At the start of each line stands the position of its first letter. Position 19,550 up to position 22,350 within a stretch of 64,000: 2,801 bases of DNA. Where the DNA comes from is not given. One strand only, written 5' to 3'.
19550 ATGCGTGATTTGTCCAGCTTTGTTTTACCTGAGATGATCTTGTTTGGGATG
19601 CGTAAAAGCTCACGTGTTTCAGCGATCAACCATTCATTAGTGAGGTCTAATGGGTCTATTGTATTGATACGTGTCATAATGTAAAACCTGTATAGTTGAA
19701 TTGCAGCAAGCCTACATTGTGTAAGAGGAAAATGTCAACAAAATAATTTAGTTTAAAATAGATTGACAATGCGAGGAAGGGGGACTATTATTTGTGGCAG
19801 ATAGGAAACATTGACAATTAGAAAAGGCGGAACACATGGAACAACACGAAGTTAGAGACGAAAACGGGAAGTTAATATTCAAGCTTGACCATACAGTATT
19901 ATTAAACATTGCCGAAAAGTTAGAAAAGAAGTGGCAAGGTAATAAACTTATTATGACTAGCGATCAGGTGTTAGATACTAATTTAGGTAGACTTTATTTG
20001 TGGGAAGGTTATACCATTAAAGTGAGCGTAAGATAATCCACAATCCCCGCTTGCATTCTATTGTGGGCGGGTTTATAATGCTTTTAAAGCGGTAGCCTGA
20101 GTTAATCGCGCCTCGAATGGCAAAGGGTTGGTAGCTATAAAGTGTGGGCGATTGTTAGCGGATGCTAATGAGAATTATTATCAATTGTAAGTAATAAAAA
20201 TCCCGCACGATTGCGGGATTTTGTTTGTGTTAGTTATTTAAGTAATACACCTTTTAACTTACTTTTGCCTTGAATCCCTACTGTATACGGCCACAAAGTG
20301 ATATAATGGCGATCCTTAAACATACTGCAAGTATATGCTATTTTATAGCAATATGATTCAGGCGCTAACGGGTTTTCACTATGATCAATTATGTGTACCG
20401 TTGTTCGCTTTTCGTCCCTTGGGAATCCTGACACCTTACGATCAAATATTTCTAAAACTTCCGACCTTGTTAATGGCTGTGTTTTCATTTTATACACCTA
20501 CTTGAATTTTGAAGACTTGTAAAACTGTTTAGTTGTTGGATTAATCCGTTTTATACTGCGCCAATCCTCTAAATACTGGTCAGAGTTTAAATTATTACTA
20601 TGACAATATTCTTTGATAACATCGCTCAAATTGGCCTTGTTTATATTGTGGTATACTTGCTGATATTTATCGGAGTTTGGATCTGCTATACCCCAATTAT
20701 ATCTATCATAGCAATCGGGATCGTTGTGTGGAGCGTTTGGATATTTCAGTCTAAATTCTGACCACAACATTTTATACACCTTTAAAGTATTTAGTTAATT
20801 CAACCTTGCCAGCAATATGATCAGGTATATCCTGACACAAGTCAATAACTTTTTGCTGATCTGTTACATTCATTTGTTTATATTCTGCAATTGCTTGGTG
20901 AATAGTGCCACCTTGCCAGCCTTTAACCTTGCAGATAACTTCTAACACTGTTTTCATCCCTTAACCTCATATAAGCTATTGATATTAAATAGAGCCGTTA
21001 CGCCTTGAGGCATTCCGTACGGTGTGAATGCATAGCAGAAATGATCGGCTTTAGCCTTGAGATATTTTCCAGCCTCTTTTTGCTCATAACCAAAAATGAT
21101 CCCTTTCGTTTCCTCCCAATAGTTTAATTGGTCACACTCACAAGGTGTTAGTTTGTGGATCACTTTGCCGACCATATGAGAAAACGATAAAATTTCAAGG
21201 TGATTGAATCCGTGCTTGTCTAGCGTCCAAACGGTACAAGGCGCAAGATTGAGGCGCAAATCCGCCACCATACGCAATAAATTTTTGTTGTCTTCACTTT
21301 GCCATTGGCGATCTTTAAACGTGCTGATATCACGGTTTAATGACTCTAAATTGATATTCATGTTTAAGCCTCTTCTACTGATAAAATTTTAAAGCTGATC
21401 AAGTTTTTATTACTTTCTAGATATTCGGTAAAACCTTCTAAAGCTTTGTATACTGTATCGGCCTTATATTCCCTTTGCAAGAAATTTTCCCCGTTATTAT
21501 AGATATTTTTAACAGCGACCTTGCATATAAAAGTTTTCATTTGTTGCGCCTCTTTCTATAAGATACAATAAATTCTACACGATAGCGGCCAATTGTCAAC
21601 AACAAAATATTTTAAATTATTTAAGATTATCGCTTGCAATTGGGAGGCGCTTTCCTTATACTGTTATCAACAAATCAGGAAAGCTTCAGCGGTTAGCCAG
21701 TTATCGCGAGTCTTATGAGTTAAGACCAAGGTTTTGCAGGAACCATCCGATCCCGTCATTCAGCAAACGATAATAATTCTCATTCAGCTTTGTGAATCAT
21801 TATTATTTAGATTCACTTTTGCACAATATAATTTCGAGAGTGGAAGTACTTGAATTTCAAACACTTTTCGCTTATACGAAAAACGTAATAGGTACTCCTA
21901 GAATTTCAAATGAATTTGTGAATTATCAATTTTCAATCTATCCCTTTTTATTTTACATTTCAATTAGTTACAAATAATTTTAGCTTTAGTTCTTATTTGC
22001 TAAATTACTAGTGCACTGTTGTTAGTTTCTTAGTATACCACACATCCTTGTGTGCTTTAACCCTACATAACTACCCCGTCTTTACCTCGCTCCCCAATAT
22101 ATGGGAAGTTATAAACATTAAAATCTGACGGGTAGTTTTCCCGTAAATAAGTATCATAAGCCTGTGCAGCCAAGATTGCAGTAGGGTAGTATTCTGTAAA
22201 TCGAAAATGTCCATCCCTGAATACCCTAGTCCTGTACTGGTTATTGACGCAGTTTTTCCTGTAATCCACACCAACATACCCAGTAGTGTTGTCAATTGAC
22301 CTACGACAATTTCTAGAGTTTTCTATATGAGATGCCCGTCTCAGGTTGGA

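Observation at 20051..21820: Two promoter- and terminator-bounded non-coding transcripts with a shared 5' motif and a perfectly complementary 16-nt core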

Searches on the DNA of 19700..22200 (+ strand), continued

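Call 79: get_annotated_region(hit=H71, flank=500)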
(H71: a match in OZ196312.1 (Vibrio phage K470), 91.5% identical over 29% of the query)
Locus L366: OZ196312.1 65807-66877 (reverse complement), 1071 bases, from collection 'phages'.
description: Vibrio phage K470 genome assembly, chromosome: VPK470_1.
organism: Vibrio phage K470 (NCBI taxid 3105739)
taxonomy: Viruses
host: -; source: Seawater and oysters mix; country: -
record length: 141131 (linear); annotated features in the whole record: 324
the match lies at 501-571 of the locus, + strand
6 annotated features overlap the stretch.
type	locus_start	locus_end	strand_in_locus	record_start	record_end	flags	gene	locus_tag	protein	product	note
CDS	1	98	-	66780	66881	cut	-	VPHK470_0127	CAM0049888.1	hypothetical protein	-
CDS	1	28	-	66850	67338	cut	-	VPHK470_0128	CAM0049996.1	hypothetical protein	-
CDS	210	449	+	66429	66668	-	-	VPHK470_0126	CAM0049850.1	hypothetical protein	-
CDS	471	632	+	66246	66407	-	-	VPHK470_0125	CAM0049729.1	hypothetical protein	-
CDS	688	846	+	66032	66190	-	-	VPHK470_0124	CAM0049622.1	hypothetical protein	-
CDS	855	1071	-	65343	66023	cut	-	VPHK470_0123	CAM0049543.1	DNA invertase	-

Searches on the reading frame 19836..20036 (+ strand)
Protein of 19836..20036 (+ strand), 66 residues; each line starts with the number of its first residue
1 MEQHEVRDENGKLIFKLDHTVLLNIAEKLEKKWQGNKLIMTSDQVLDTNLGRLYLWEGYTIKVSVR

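Call 11: search_protein_families(library=phrogs, proteins=[window:19836-20036:+], max_evalue=0.01)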
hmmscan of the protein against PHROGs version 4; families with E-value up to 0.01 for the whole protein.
window:19836-20036:+ (66 aa): 0 families

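Call 12: search_protein_families(library=pfam, proteins=[window:19836-20036:+], max_evalue=0.01)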
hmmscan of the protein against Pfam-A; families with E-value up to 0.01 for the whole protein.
window:19836-20036:+ (66 aa): 0 families
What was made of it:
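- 19836..20036 (+): 66-aa ORF upstream of unit A. It is variable and not homologous among relatives. No PHROG or Pfam match (calls 11, 12).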

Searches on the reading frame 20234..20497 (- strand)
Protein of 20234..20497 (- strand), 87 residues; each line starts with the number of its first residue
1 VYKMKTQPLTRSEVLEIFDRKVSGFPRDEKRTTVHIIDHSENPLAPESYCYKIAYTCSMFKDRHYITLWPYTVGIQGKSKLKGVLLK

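Call 11: search_protein_families(library=phrogs, proteins=[window:20234-20497:-], max_evalue=0.01)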
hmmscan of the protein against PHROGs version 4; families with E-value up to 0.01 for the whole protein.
window:20234-20497:- (87 aa): 1 family
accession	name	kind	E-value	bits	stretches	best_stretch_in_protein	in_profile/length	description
phrog_16587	-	unknown function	2e-11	44.8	1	27-77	18-68/70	-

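Call 12: search_protein_families(library=pfam, proteins=[window:20234-20497:-], max_evalue=0.01)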
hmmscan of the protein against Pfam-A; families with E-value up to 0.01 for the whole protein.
window:20234-20497:- (87 aa): 0 families

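Call 17: search_dna_similar(query=window:20234-20497:-, collection=phages, mode=protein, max_rows=30, max_evalue=0.001)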
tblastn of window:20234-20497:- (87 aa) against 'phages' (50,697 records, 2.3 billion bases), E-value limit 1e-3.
Records with a match: 48; places in all: 48; records where one place covers at least 80% of the query: 2.
Best place of each record, by identity: <60% 48.
By first word of the organism name: Vibrio 40; Klebsiella 4; Escherichia 3; Przondovirus 1.
By host as written in the record: - 25; Vibrio cholerae 15; Escherichia coli MuLB70.1 2; Klebsiella pneumoniae 2; Enterovibrio norvegicus 1; Escherichia coli O104:H4 1; Vibrio cholerae E7946 1; Klebsiella oxytoca AD3 1.
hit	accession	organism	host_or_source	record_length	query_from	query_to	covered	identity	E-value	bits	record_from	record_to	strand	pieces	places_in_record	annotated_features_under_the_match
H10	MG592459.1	Vibrio phage 1.084.O._10N.261.49.F5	Enterovibrio norvegicus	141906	9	77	79%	39.1%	3e-6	49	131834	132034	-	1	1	hypothetical protein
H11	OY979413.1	Klebsiella phage vB_Kpn_K82P1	-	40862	9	76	78%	37.7%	6e-5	45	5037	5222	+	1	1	unknown function (x2)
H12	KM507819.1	Escherichia phage 121Q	Escherichia coli MuLB70.1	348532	2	76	86%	33.3%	3e-5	46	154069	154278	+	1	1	315: hypothetical protein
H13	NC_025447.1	Escherichia phage 121Q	Escherichia coli MuLB70.1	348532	2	76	86%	33.3%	3e-5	46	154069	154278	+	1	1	315: hypothetical protein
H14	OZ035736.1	Przondovirus NAN33P6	-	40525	9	76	78%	33.8%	3e-5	46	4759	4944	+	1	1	record has no annotation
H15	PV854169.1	Klebsiella phage RCIP0141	Klebsiella pneumoniae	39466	9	76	78%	33.8%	2e-4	43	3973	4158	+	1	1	hypothetical protein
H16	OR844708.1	Escherichia phage ECO104 4-5-2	Escherichia coli O104:H4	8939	16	77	71%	35.5%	6e-4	42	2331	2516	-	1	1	record has no annotation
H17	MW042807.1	Klebsiella phage 066053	Klebsiella pneumoniae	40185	34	76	49%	44.2%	4e-5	45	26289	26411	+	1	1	hypothetical protein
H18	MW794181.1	Vibrio phage ICP1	-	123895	37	77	47%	43.9%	9e-5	44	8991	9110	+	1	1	hypothetical protein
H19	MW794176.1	Vibrio phage ICP1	-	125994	37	77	47%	43.9%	9e-5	44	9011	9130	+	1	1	hypothetical protein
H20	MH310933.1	Vibrio phage ICP1_2011_A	stool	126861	37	77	47%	43.9%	9e-5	44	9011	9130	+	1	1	hypothetical protein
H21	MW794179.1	Vibrio phage ICP1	-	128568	37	77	47%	43.9%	9e-5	44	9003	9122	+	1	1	hypothetical protein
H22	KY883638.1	Vibrio phage JSF13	Vibrio cholerae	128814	37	77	47%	43.9%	9e-5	44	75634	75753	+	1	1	hypothetical protein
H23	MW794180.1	Vibrio phage ICP1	-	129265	37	77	47%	43.9%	9e-5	44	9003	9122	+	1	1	hypothetical protein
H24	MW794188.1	Vibrio phage ICP1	-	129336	37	77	47%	43.9%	9e-5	44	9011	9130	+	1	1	hypothetical protein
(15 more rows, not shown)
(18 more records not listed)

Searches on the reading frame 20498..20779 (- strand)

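Call 11: search_protein_families(library=phrogs, proteins=[window:20498-20779:-], max_evalue=0.01)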
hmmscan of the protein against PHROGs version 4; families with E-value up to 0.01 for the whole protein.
window:20498-20779:- (93 aa): 0 families

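Call 12: search_protein_families(library=pfam, proteins=[window:20498-20779:-], max_evalue=0.01)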
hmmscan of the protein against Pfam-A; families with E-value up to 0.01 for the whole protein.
window:20498-20779:- (93 aa): 1 family
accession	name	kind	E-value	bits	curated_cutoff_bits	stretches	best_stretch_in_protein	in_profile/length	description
PF20276.3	CTD1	-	0.0062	16.5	25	1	35-86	85-132/243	C-terminal domain 1 of the ABC-three component (ABC-3C) systems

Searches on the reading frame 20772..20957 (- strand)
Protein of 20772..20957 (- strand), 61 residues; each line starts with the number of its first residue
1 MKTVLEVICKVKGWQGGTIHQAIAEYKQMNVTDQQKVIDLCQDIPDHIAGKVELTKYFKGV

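Call 11: search_protein_families(library=phrogs, proteins=[window:20772-20957:-], max_evalue=0.01)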
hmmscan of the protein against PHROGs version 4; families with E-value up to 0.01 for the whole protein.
window:20772-20957:- (61 aa): 1 family
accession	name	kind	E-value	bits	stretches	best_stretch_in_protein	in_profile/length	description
phrog_33408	-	unknown function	0.00051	21.2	1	1-26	51-76/143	-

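Call 12: search_protein_families(library=pfam, proteins=[window:20772-20957:-], max_evalue=0.01)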
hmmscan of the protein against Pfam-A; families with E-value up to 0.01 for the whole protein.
window:20772-20957:- (61 aa): 0 families

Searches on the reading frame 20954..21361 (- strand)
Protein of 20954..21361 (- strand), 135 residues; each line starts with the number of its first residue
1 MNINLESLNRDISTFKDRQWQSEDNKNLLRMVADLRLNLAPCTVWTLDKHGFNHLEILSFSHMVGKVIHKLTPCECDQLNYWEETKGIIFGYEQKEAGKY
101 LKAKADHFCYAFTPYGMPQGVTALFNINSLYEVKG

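Call 11: search_protein_families(library=phrogs, proteins=[window:20954-21361:-], max_evalue=0.01)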
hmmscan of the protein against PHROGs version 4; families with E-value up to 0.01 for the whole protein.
window:20954-21361:- (135 aa): 0 families

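Call 12: search_protein_families(library=pfam, proteins=[window:20954-21361:-], max_evalue=0.01)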
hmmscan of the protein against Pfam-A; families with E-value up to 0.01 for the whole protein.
window:20954-21361:- (135 aa): 0 families

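Call 13: find_related_loci(query=window:20954-21361:-, collection=viral_contigs, flank=4000)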
Query window:20954-21361:- (135 aa) in viral_contigs; peptide patterns used: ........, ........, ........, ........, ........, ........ (x = any residue, [..] = any of these).
2 stretches matched a pattern, but none encodes a relative of the query by tblastn (E <= 1e-3).
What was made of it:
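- Tried and rejected: The scan with the 135-aa ORF found no relative in IMG/VR (call 13).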

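Call 15: find_encoding_contigs(protein=window:20954-21361:-, flank=6000, max_places=10)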
Protein window:20954-21361:- (135 aa): 2 contigs read that carry it; 1 place shown.
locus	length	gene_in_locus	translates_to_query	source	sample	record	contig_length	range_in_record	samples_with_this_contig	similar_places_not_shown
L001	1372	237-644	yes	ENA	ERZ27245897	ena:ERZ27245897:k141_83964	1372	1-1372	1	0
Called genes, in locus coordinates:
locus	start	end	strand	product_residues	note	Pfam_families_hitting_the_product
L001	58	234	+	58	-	-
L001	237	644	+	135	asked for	-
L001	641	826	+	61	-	-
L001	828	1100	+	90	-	-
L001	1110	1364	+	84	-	-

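Call 18: find_homologous_proteins(query=window:20954-21361:-, max_evalue=0.001)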
Query window:20954-21361:- (135 aa): 9 proteins with E <= 0.001 among 10 candidates.
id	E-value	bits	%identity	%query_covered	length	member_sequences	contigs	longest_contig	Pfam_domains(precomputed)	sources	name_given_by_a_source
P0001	3.2e-78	278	90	99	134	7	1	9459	-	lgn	-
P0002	5.0e-62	226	82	95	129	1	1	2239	-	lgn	-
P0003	2.6e-55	204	70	98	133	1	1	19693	-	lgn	-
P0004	2.0e-54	201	68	98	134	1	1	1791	-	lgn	-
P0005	6.5e-50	186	65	93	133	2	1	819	-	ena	-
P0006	2.4e-38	149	54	96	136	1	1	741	-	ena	-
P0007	1.4e-35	140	54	91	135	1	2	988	-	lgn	-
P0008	2.3e-34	136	52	91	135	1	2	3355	-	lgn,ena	-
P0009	2.6e-34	136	51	91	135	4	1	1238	-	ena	-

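Call 19: find_encoding_contigs(protein=P0001, flank=8000, max_places=6)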
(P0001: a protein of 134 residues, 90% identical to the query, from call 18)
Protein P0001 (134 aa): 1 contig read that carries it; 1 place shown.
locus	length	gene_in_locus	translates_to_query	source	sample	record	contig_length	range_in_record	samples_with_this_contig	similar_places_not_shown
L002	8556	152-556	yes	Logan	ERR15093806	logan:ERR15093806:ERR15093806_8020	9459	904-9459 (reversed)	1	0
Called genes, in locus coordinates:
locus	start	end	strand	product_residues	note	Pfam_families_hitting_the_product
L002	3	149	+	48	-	?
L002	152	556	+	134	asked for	-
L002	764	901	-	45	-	-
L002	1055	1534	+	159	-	PF03013:Pyr_excise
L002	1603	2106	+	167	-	-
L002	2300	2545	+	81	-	-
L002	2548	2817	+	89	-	-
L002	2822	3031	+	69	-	-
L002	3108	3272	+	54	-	-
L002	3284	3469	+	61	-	-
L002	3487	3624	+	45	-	-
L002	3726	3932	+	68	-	-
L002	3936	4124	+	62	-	-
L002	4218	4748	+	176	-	-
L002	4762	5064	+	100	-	-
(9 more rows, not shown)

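Call 20: find_encoding_contigs(protein=P0003, flank=8000, max_places=6)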
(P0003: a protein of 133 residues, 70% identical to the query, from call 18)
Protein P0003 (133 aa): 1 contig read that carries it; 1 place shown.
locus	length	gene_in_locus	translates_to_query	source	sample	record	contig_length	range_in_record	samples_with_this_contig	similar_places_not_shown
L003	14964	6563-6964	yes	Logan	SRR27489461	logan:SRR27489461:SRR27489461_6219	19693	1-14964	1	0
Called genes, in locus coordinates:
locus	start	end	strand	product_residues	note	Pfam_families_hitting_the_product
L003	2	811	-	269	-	?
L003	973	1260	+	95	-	-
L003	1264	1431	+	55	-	-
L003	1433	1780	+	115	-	-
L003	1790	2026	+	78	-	-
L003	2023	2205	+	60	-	-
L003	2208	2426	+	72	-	-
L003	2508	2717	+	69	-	-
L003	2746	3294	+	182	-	PF00589:Phage_integrase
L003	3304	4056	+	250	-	-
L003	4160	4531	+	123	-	-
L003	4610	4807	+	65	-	-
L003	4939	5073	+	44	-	-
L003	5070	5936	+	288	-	-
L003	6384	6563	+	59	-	-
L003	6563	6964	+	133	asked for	-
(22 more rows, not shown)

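Call 21: find_encoding_contigs(protein=P0002, flank=8000, max_places=6)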
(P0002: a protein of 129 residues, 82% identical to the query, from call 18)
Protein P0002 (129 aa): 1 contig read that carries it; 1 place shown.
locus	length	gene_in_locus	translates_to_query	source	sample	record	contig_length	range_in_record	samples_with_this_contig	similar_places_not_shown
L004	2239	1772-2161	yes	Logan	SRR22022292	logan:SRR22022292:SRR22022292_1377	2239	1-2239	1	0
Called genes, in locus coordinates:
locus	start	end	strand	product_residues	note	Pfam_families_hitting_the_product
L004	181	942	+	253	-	-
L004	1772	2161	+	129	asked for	-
